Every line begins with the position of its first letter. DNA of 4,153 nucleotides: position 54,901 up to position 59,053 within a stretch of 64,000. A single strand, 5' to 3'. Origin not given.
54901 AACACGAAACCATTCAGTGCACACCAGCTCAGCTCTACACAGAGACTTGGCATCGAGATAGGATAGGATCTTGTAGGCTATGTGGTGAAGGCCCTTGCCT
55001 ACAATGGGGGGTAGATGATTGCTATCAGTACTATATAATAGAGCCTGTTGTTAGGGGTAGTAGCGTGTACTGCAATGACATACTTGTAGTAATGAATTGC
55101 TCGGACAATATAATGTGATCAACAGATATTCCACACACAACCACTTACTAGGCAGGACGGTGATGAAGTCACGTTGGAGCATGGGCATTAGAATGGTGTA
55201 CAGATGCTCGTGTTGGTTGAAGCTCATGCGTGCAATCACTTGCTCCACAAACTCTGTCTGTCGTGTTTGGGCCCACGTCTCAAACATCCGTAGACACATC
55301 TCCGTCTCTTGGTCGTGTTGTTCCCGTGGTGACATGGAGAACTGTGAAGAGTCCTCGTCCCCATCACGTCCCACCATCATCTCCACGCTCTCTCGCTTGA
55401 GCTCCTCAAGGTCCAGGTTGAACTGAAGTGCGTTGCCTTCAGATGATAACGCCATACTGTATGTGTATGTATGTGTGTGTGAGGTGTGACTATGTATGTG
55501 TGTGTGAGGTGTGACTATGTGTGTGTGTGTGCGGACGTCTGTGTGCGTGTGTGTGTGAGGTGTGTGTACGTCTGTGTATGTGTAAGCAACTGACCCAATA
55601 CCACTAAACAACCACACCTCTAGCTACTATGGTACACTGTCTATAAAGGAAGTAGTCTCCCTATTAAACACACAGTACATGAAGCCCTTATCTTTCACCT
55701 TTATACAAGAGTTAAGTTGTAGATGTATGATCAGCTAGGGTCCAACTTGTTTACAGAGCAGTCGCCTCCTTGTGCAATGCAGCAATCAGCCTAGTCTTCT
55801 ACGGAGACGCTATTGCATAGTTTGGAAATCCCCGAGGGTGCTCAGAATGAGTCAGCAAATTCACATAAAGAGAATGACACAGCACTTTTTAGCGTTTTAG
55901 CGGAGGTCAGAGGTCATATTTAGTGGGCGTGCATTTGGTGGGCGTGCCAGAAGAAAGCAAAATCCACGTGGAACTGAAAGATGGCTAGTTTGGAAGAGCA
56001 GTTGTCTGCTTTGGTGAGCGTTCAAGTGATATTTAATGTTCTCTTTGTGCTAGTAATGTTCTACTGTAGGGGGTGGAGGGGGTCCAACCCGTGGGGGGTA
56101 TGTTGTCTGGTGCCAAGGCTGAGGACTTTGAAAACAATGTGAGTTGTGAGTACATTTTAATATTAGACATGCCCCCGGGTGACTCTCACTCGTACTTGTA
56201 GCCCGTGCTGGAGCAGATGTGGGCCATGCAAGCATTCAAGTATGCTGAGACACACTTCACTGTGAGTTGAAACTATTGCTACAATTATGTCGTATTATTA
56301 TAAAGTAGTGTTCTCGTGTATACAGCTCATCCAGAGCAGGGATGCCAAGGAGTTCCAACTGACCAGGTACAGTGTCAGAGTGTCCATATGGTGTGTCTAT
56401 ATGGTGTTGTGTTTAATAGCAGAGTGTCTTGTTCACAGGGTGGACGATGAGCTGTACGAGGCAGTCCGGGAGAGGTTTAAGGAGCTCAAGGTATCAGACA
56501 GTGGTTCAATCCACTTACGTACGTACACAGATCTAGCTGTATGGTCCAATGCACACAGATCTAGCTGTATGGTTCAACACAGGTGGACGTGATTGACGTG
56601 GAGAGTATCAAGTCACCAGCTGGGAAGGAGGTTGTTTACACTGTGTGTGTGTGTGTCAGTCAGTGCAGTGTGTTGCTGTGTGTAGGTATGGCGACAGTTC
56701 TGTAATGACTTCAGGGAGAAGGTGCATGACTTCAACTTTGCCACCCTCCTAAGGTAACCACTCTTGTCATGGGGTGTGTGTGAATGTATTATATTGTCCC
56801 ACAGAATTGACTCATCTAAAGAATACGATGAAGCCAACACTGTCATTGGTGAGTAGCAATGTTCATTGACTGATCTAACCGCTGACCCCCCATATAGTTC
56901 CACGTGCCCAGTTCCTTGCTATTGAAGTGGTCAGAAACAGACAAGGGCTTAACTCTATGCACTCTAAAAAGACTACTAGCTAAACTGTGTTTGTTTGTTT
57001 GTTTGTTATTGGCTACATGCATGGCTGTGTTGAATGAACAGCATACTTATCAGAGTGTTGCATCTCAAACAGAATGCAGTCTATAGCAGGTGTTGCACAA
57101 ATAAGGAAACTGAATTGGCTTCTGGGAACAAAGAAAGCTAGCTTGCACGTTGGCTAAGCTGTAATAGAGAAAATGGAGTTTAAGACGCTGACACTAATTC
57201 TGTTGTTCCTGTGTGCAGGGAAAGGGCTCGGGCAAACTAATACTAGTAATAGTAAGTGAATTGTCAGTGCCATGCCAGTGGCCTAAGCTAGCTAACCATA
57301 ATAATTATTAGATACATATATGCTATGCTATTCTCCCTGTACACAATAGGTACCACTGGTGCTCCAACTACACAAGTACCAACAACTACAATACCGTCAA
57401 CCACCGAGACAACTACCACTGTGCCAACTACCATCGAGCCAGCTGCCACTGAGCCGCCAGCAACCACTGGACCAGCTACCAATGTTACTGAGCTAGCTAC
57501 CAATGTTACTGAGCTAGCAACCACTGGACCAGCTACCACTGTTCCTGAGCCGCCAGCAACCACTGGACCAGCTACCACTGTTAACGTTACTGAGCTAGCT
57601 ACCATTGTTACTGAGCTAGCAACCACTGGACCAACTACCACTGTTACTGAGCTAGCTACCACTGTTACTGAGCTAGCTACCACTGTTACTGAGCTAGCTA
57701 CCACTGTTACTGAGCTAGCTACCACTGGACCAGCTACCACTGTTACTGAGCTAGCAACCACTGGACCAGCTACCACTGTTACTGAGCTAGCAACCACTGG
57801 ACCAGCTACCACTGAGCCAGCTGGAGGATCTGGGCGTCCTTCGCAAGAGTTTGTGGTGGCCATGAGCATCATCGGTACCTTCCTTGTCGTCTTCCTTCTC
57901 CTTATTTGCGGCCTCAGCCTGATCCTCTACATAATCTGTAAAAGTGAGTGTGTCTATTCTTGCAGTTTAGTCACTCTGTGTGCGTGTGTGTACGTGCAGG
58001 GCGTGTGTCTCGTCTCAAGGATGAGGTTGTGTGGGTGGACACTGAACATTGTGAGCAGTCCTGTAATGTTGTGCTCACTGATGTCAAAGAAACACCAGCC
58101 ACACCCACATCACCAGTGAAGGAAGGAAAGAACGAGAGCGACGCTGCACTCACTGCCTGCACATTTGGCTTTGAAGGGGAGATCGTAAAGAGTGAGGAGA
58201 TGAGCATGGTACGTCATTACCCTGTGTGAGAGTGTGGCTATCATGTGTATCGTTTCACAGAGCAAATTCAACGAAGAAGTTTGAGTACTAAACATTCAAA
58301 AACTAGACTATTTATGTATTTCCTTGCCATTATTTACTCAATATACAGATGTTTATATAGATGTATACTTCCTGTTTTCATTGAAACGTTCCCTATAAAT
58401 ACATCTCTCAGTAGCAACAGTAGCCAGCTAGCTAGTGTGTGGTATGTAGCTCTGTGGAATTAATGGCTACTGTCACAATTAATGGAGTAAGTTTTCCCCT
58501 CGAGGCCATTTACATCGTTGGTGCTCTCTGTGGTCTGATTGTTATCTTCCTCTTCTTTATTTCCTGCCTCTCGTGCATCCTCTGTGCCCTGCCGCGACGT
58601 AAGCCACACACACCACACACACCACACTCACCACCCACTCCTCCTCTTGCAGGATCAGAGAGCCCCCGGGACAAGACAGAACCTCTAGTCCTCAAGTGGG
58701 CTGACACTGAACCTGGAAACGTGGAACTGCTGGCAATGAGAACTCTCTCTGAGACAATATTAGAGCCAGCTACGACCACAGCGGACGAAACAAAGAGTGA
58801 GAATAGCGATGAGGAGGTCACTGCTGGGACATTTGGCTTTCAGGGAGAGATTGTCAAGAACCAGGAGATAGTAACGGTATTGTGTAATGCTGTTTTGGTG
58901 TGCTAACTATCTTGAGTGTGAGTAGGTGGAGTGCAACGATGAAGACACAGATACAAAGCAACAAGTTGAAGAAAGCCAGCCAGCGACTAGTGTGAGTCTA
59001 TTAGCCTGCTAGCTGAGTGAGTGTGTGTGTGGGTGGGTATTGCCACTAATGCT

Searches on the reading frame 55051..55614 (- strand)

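Call 33: search_protein_families(library=pfam, proteins=[window:55051-55614:-], max_evalue=1)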
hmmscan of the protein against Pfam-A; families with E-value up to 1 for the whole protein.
window:55051-55614:- (187 aa): 3 families
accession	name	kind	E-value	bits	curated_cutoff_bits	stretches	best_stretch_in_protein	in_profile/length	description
PF12125.13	Beta-TrCP_D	-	4.8e-16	59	25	1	110-147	2-39/39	D domain of beta-TrCP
PF21306.2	TetR_C_40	-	0.012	16.5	27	1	117-180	17-79/117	Tetracyclin repressor-like, C-terminal domain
PF16146.10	DUF4854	-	0.15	12.9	28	1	39-94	13-69/102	Domain of unknown function (DUF4854)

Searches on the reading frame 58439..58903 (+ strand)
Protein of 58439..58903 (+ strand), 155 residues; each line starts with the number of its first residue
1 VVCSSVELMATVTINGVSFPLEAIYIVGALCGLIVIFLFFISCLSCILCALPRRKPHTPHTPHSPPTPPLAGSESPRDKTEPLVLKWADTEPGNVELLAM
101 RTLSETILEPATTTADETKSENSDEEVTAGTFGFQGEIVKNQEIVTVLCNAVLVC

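Call 33: search_protein_families(library=pfam, proteins=[window:58439-58903:+], max_evalue=1)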
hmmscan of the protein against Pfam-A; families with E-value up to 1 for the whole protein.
window:58439-58903:+ (155 aa): 1 family
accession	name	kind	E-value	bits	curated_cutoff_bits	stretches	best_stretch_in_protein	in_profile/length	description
PF15843.10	DUF4719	-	0.019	15.2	27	1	25-73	32-87/202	Domain of unknown function (DUF4719)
